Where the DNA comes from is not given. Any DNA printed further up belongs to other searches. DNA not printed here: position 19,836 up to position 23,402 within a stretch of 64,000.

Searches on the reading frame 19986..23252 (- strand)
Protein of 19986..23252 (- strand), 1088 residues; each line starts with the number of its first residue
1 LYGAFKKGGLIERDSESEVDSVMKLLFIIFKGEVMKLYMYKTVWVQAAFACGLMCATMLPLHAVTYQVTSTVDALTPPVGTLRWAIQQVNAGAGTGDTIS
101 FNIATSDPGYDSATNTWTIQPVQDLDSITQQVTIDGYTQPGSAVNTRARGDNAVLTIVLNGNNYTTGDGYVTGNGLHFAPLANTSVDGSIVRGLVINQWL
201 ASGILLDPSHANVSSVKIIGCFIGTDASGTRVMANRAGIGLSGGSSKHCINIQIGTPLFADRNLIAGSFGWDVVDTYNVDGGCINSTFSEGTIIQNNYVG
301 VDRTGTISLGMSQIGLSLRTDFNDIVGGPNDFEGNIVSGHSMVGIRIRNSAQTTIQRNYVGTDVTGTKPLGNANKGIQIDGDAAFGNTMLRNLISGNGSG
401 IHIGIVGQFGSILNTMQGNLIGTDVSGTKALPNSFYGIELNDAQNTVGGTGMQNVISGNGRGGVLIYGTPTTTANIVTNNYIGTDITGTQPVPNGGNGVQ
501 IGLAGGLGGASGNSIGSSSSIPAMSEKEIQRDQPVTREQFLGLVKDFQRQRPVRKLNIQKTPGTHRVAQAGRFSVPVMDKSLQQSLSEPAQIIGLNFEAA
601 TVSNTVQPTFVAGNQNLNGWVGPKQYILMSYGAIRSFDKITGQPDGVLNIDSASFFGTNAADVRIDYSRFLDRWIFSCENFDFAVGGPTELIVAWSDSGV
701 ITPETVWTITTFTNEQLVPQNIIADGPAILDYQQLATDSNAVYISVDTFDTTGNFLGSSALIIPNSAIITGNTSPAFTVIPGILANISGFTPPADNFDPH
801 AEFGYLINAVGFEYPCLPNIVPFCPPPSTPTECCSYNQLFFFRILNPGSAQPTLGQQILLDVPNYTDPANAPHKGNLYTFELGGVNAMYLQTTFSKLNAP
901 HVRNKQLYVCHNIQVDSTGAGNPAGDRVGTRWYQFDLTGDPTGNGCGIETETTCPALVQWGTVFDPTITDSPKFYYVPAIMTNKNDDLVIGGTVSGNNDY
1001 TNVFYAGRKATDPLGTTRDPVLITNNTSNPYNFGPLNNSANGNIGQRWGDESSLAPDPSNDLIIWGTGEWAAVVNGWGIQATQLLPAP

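Call 5: search_protein_families(library=pfam, proteins=[window:19986-23252:-], max_evalue=0.1)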
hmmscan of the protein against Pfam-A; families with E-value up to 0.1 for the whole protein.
window:19986-23252:- (1088 aa): 0 families

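Call 6: search_protein_families(library=ncbifam, proteins=[window:19986-23252:-], max_evalue=0.1)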
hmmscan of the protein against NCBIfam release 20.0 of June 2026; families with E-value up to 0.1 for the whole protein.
window:19986-23252:- (1088 aa): 1 family
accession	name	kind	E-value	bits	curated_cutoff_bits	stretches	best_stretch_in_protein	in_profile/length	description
TIGR03804.1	para_beta_helix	repeat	0.0024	17.5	19.45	1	330-360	11-39/44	parallel beta-helix repeat protein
